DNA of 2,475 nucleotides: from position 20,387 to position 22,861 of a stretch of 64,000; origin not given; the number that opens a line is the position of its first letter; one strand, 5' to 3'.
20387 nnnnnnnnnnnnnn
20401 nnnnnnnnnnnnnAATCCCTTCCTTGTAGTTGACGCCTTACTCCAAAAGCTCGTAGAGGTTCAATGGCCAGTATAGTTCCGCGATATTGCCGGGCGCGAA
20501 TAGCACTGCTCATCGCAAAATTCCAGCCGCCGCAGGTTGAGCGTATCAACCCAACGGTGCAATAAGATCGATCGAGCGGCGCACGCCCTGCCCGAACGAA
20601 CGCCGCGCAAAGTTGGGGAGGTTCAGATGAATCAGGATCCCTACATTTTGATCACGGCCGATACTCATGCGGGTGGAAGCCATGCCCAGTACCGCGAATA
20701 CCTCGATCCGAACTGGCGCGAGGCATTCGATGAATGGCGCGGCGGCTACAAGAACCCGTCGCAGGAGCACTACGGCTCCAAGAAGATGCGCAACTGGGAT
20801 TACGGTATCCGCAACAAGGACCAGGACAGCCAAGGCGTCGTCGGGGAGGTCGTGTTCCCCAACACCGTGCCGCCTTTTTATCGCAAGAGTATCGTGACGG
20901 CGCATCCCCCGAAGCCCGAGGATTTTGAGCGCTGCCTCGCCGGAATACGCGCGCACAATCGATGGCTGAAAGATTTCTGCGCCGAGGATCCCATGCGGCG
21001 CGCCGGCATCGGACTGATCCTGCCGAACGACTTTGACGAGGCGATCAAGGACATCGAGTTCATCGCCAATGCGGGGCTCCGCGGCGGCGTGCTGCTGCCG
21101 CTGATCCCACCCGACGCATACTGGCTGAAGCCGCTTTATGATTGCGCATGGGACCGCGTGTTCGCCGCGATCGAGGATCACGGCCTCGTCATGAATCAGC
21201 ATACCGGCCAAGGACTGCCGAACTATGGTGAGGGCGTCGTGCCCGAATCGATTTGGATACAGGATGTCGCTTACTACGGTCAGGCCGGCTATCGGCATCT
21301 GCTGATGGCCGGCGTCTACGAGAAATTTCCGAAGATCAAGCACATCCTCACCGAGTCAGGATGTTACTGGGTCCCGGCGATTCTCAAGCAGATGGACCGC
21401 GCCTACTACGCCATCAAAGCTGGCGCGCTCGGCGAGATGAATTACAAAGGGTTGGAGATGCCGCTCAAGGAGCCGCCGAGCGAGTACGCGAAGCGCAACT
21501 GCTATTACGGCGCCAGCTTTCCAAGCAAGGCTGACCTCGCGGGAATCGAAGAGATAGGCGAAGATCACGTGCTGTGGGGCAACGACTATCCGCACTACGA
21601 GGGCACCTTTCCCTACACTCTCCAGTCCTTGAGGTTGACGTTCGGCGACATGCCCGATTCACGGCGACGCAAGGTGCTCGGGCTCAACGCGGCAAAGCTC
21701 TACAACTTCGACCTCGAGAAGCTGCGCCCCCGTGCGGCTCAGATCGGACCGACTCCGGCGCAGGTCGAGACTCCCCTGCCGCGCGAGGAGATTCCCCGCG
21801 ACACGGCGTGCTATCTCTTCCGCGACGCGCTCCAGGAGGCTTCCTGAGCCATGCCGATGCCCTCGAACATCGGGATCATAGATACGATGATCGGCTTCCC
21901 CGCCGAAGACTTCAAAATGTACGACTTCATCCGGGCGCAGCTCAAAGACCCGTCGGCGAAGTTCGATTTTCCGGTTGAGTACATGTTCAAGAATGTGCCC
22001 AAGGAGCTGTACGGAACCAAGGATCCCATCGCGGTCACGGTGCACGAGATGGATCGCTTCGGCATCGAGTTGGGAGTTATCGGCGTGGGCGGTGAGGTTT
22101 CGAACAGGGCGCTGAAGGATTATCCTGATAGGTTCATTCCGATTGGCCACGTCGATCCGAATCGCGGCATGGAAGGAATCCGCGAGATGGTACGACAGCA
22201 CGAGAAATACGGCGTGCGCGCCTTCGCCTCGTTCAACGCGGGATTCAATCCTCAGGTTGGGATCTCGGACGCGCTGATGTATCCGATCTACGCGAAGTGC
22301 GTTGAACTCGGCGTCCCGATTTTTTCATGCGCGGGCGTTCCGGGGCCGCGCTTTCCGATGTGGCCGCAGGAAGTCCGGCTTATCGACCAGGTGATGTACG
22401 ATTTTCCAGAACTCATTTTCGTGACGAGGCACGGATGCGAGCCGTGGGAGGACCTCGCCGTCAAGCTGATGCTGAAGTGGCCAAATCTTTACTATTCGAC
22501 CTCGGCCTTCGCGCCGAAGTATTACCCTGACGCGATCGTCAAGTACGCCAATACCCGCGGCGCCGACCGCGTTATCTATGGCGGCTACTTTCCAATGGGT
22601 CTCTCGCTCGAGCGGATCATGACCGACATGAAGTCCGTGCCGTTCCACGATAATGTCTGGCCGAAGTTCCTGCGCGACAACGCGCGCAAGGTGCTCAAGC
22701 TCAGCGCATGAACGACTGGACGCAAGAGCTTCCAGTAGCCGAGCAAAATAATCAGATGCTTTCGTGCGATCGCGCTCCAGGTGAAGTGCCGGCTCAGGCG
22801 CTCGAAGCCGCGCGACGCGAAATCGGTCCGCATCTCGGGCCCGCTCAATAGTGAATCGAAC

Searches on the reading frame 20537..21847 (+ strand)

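Call 51: search_protein_families(library=pfam, proteins=[window:20537-21847:+], max_evalue=0.0001)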
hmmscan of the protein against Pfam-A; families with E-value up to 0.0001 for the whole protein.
window:20537-21847:+ (436 aa): 1 family
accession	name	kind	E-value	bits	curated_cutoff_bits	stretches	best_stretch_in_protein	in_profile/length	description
PF04909.20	Amidohydro_2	-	1.5e-24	87.7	26.4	1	138-391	64-289/289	Amidohydrolase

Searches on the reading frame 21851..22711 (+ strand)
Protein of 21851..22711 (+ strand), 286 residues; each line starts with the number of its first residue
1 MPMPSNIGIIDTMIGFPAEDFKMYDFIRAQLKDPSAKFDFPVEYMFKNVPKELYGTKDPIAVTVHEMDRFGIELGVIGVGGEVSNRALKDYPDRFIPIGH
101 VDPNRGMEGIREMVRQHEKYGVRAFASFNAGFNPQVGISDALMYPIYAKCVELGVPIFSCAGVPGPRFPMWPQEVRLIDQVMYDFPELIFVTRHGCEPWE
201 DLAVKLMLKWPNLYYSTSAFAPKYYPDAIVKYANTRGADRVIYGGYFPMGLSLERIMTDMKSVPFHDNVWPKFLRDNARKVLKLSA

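Call 51: search_protein_families(library=pfam, proteins=[window:21851-22711:+], max_evalue=0.0001)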
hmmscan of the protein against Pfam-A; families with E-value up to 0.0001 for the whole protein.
window:21851-22711:+ (286 aa): 1 family
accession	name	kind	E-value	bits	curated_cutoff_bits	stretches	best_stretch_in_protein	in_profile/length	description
PF04909.20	Amidohydro_2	-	2e-24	87.3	26.4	1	89-284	74-289/289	Amidohydrolase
